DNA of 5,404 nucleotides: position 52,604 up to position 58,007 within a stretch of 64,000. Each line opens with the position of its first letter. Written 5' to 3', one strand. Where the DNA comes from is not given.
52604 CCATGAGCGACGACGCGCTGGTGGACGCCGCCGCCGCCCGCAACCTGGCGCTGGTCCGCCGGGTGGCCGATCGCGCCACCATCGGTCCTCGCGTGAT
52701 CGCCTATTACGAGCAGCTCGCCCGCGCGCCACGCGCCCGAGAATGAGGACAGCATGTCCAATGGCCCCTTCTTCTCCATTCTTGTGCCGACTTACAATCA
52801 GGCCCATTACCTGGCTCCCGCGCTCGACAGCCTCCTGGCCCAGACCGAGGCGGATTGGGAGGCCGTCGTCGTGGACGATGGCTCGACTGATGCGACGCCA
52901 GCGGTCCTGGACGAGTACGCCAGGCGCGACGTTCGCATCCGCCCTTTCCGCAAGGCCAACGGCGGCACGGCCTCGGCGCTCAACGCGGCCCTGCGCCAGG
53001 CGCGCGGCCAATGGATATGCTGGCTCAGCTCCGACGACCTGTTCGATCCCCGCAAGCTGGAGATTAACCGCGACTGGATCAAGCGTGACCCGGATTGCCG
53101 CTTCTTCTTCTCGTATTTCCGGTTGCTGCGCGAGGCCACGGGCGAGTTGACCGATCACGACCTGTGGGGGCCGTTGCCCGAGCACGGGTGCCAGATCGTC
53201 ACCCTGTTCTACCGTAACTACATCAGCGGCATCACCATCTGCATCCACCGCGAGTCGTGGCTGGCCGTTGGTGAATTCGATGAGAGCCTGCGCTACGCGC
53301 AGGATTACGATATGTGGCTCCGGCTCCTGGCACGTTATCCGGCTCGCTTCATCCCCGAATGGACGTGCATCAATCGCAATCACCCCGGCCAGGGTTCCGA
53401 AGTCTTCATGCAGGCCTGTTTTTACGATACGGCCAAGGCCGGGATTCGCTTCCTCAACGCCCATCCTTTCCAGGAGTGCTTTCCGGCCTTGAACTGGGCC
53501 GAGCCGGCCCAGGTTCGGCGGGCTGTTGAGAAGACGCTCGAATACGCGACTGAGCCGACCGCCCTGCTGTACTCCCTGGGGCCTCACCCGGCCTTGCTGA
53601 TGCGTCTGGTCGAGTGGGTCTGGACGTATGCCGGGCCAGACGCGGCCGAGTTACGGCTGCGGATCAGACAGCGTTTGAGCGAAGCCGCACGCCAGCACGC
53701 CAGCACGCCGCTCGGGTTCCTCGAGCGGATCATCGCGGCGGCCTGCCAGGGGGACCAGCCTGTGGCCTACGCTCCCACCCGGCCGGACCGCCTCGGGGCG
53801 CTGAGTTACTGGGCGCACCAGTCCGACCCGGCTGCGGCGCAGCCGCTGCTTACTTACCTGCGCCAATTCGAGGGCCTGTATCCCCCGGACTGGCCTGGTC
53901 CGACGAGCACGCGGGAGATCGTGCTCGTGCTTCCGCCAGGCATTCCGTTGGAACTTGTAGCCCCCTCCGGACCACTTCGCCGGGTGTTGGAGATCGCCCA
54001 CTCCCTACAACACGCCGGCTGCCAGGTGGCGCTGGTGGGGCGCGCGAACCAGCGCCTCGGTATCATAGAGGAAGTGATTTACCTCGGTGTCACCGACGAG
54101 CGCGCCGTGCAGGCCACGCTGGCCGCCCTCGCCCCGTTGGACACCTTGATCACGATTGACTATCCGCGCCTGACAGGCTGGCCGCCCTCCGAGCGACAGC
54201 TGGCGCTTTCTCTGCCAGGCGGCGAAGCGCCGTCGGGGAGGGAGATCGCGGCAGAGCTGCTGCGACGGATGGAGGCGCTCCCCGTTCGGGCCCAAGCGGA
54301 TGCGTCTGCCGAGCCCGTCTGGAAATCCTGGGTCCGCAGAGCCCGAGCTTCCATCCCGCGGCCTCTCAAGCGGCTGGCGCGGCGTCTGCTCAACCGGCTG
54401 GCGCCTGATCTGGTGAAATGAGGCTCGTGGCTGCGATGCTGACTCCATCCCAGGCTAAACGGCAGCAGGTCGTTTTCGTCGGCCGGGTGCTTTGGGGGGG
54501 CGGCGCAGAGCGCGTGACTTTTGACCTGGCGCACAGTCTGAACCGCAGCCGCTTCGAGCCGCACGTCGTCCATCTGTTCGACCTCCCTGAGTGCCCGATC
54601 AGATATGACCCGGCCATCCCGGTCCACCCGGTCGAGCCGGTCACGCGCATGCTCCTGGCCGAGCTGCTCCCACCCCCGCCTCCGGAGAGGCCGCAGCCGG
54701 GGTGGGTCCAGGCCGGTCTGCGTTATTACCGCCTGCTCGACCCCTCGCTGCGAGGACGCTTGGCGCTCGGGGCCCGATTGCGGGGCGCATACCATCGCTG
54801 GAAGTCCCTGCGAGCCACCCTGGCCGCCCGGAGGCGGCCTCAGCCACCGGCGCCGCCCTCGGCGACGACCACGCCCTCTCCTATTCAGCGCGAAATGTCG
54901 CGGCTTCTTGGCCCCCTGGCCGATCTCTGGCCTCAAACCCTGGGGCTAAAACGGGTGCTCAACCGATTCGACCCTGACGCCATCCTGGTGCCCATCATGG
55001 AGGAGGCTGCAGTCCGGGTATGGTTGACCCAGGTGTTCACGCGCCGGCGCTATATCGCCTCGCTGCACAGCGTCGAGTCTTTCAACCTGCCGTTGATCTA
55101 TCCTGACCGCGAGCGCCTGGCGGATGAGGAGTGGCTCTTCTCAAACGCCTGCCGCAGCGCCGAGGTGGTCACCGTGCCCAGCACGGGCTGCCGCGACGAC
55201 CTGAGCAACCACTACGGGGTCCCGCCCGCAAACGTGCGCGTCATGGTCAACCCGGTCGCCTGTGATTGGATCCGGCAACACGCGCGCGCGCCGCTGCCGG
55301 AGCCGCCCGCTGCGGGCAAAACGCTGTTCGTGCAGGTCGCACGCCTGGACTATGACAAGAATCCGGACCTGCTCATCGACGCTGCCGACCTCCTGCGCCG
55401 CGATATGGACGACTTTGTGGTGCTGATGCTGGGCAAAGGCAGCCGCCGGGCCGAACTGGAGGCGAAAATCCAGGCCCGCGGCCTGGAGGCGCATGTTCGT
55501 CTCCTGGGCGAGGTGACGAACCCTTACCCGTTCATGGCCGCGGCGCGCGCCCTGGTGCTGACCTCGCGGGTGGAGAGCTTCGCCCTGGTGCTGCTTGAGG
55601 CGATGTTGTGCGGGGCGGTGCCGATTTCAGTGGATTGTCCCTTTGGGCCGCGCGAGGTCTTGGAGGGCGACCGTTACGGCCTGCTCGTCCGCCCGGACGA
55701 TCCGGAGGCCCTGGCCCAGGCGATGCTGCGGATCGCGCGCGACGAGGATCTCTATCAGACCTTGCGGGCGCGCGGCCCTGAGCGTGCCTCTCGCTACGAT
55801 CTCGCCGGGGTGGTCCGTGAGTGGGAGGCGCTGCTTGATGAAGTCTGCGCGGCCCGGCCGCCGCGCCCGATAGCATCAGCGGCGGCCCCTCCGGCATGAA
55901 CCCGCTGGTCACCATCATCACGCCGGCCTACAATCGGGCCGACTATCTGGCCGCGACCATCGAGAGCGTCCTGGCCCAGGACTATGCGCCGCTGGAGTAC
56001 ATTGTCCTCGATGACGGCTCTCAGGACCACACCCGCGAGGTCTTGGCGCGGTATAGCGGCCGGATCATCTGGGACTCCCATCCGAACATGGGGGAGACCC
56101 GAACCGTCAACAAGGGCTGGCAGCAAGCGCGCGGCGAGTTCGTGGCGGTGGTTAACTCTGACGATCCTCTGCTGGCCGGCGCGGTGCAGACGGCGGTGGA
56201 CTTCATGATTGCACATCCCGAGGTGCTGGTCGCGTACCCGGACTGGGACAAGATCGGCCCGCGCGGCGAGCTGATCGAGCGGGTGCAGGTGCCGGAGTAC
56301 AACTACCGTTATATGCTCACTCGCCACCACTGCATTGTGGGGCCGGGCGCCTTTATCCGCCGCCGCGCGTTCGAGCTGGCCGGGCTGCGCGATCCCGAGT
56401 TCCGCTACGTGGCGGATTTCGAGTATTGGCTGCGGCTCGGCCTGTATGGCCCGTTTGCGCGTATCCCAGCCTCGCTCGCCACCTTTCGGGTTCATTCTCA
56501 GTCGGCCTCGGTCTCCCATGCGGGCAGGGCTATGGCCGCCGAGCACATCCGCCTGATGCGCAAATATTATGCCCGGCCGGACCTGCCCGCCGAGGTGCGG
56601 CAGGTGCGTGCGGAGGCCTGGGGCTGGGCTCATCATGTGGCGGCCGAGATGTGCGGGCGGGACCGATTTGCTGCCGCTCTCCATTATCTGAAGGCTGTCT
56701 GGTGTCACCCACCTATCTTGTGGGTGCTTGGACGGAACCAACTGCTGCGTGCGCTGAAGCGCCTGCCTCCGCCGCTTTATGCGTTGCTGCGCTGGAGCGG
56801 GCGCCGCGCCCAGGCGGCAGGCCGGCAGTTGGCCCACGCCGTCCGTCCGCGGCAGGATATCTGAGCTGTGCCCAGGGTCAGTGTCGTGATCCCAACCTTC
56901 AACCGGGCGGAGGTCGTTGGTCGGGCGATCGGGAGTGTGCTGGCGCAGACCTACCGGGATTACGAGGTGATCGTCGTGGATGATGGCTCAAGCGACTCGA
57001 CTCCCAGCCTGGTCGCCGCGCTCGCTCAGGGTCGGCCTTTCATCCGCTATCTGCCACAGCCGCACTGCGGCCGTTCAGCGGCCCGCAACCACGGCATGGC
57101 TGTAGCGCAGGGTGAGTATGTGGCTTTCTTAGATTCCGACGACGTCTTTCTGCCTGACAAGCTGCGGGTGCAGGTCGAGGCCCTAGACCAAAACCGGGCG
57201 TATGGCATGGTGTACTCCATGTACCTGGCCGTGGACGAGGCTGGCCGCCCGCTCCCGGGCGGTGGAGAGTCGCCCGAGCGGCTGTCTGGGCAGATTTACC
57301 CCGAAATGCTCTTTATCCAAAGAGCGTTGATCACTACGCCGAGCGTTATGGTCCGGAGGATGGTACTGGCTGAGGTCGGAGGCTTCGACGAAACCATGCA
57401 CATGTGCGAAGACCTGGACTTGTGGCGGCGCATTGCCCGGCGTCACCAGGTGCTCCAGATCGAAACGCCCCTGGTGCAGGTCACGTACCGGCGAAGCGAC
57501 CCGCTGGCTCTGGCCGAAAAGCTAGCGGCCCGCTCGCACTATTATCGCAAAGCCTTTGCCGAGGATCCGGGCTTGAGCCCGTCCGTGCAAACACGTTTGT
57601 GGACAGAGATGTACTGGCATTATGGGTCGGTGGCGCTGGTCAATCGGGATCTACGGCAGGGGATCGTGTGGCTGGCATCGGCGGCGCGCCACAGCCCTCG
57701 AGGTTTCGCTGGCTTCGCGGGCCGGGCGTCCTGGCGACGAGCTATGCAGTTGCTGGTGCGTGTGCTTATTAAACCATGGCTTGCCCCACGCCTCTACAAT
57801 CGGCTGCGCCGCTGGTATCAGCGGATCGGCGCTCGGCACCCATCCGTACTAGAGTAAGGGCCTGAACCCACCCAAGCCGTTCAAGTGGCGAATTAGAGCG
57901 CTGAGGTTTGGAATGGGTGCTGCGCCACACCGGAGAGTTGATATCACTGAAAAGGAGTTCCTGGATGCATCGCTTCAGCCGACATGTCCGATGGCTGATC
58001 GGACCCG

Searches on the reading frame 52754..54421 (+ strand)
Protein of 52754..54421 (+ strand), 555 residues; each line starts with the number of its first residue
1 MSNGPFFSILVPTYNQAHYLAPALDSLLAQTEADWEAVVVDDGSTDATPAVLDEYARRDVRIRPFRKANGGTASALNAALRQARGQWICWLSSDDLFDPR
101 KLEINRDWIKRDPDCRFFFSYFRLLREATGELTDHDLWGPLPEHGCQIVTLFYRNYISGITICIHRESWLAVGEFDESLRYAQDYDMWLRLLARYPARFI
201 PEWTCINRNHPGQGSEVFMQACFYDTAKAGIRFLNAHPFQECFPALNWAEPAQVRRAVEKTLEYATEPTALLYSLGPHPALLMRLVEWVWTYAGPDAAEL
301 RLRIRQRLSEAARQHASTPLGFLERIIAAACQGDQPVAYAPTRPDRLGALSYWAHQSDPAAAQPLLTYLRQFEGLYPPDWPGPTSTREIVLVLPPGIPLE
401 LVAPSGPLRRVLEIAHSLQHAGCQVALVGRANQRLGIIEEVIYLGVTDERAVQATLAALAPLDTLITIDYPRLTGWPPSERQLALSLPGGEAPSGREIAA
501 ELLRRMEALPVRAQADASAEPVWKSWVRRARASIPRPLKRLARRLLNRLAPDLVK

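Call 7: search_protein_families(library=pfam, proteins=[window:52754-54421:+], max_evalue=0.01)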
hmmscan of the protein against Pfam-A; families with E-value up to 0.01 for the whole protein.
window:52754-54421:+ (555 aa): 4 families
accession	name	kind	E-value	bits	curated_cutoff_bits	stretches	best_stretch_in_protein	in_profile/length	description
PF00535.33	Glycos_transf_2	-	8.7e-32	110.8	23.3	1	8-113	1-107/168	Glycosyl transferase family 2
PF13641.12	Glyco_tranf_2_3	-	3e-11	44.2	27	1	7-103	3-105/230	Glycosyltransferase like family 2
PF10111.15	Glyco_tranf_2_2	-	2.3e-08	34.3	27.3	1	16-197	11-205/276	Glycosyltransferase like family 2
PF13704.12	Glyco_tranf_2_4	-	0.0021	18.9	27.5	1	36-98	21-85/98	Glycosyl transferase family 2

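Call 8: search_protein_families(library=ncbifam, proteins=[window:52754-54421:+], max_evalue=0.01)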
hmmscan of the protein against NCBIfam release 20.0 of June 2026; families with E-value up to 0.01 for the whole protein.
window:52754-54421:+ (555 aa): 24 families
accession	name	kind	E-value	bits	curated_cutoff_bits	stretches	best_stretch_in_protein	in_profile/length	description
NF047683.1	TeichurnBiosyTuaG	equivalog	7.5e-28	97.8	400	1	3-194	4-189/252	teichuronic acid biosynthesis protein TuaG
NF041875.1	EPS_EpsD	equivalog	7.9e-19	68.2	370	1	8-94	2-89/325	exopolysaccharide biosynthesis glycosyltransferase EpsD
NF007482.0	PRK10073.1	equivalog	3.3e-18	65.8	423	1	2-100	3-101/334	glycosyltransferase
TIGR04017.1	WcaA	equivalog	5.2e-16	59.1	495.75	1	3-196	3-193/279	colanic acid biosynthesis glycosyltransferase WcaA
NF007453.0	PRK10018.1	equivalog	6.9e-16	58.7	382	1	2-197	3-195/280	colanic acid biosynthesis glycosyltransferase WcaA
TIGR04283.1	glyco_like_mftF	equivalog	3e-15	56.4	182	1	8-202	2-180/221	TIGR04283 family arsenosugar biosynthesis glycosyltransferase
TIGR03937.1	PgaC_IcaA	equivalog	6.3e-15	55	422.3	1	4-102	44-143/407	poly-beta-1,6-N-acetyl-D-glucosamine synthase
NF038302.1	EPS_HpsE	equivalog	2.9e-14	52.7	300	1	7-99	3-101/307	hormogonium polysaccharide biosynthesis glycosyltransferase HpsE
NF053739.1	GlytfEpsEBac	equivalog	4e-14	52.2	450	1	7-193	3-187/265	glycosyltransferase EpsE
TIGR03965.1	mycofact_glyco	equivalog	6.9e-14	51.6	280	2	8-101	77-171/467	mycofactocin biosynthesis glycosyltransferase MftF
NF050050.1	ProtGlycPglI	equivalog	6e-13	48.8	500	1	5-104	2-103/306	GalNAc(5)-diNAcBac-PP-undecaprenol beta-1,3-glucosyltransferase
NF045692.1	OglycostaseCruG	equivalog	2.6e-06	26.6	600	1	8-63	44-99/386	2'-O-glycosyltransferase CruG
NF038299.1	EPS_HpsN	equivalog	4.1e-06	26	425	1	6-97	2-94/317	hormogonium polysaccharide biosynthesis glycosyltransferase HpsN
NF047588.1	GlcsyltransPgfSStrep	equivalog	5.9e-06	25.7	500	1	8-101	4-101/308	glycosyltransferase PgfS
NF041394.1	GtaseAglG_Halo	equivalog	2.2e-05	23.9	440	1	8-100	4-98/304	glucosyl-dolichyl phosphate glucuronosyltransferase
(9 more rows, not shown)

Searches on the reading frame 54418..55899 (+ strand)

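Call 7: search_protein_families(library=pfam, proteins=[window:54418-55899:+], max_evalue=0.01)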
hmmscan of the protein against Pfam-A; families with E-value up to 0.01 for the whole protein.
window:54418-55899:+ (493 aa): 3 families
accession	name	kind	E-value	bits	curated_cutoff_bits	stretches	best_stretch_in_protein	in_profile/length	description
PF00534.26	Glycos_transf_1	-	2.4e-33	115.5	26.4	1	299-455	13-171/172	Glycosyl transferases group 1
PF13692.12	Glyco_trans_1_4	-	1.1e-29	103.9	27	1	304-442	4-142/142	Glycosyl transferases group 1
PF13439.12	Glyco_transf_4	-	1.9e-14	54.5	28.5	1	163-283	50-169/170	Glycosyltransferase Family 4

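Call 8: search_protein_families(library=ncbifam, proteins=[window:54418-55899:+], max_evalue=0.01)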
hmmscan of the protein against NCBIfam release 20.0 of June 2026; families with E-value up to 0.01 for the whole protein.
window:54418-55899:+ (493 aa): 34 families (the best 25 are shown)
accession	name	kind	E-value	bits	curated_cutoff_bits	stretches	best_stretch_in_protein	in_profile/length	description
NF050063.1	ProtGlycPglJ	equivalog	1.4e-34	119.9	500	1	247-467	144-357/363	N-acetylgalactosamine-N,N'-diacetylbacillosaminyl-diphospho-undecaprenol 4-alpha-N-acetylgalactosaminyltransferase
NF050056.1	ProtGlycPglH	equivalog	1.6e-23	83.4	600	1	301-476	179-353/354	GalNAc-alpha-(1->4)-GalNAc-alpha-(1->3)-diNAcBac-PP-undecaprenol alpha-1,4-N-acetyl-D-galactosaminyltransferase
NF041876.1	EPS_EpsE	equivalog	2.1e-22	79.9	400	1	248-457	162-376/389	exopolysaccharide biosynthesis GT4 family glycosyltransferase EpsE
TIGR03999.1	thiol_BshA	equivalog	7.7e-21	74.4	273.7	1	247-476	144-373/375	N-acetyl-alpha-D-glucosaminyl L-malate synthase BshA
TIGR03088.1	stp2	hypoth_equivalog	1.9e-20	73.3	409.05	1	260-475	149-372/374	TIGR03088 family PEP-CTERM/XrtA system glycosyltransferase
NF047880.1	glyco_SdgA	exception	7.6e-17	61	800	1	304-473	318-487/488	serine-aspartate repeat adhesin O-glycosyltransferase SdgA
NF047881.1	glyco_SdgB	exception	1.3e-15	57.1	800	1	303-473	323-493/496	serine-aspartate repeat adhesin O-glycosyltransferase SdgB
NF007396.0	PRK09922.1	equivalog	1.2e-14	54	385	1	255-447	143-331/361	lipopolysaccharide 1,6-galactosyltransferase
TIGR03449.1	mycothiol_MshA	equivalog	4.3e-13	48.9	462.5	1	247-464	164-391/406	D-inositol-3-phosphate glycosyltransferase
TIGR04063.1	stp3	hypoth_equivalog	6e-13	48.4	442.05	1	240-454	150-372/397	TIGR04063 family PEP-CTERM/XrtA system glycosyltransferase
TIGR04348.1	TIGR04348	equivalog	1.6e-10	40.5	300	1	284-474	120-309/310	selenoneine biosynthesis selenosugar synthase SenB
TIGR04047.1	MSMEG_0565_glyc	hypoth_equivalog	6.3e-10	38.7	259.85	1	244-462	135-360/373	MSMEG_0565 family glycosyltransferase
NF053787.1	GlcN_PG_synth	equivalog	1.1e-08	34.3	480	1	301-453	197-337/361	N-acetylglucosaminyl phosphatidylglycerol synthase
NF046085.1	XrtY_assoc_Gly1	equivalog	1.5e-08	33.9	400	1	270-458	181-365/387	XrtY-associated glycosyltransferase XYAG1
NF041010.1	glycosy_Agl16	equivalog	5.1e-08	32.2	575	1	243-453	129-328/352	glycosylation protein Agl16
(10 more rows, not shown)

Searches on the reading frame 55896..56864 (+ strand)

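Call 64: search_protein_families(library=pfam, proteins=[window:55896-56864:+], max_evalue=0.001)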
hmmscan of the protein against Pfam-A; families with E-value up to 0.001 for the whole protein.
window:55896-56864:+ (322 aa): 3 families
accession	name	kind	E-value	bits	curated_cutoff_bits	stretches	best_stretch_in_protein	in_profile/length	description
PF00535.33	Glycos_transf_2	-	2e-26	93.3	23.3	1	6-159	1-164/168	Glycosyl transferase family 2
PF13641.12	Glyco_tranf_2_3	-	1.1e-09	39.1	27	1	5-104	3-111/230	Glycosyltransferase like family 2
PF10111.15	Glyco_tranf_2_2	-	5.4e-07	29.8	27.3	1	16-227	13-253/276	Glycosyltransferase like family 2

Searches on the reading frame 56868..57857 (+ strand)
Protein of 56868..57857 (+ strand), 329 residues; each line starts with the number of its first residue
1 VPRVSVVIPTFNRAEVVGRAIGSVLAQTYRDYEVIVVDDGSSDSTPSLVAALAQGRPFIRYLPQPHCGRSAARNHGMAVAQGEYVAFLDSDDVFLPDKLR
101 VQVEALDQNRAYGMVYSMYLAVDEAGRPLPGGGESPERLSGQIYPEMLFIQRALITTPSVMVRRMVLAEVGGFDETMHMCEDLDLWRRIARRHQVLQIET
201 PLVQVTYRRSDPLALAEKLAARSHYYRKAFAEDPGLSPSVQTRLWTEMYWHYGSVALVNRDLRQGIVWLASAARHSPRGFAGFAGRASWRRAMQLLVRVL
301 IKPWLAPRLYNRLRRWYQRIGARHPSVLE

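Call 64: search_protein_families(library=pfam, proteins=[window:56868-57857:+], max_evalue=0.001)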
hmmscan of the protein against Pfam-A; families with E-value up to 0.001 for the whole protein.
window:56868-57857:+ (329 aa): 5 families
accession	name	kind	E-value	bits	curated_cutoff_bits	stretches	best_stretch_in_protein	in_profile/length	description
PF00535.33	Glycos_transf_2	-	3.9e-38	131.4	23.3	1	5-170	1-167/168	Glycosyl transferase family 2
PF10111.15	Glyco_tranf_2_2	-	1.2e-23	84.5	27.3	1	5-210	1-218/276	Glycosyltransferase like family 2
PF13641.12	Glyco_tranf_2_3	-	1.9e-20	74.3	27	1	2-218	1-222/230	Glycosyltransferase like family 2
PF13506.12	Glyco_transf_21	-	2.7e-06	27.4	21.7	1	74-209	23-158/174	Glycosyl transferase family 21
PF13632.12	Glyco_trans_2_3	-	0.00038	20.8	27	1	84-192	1-109/198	Glycosyl transferase family group 2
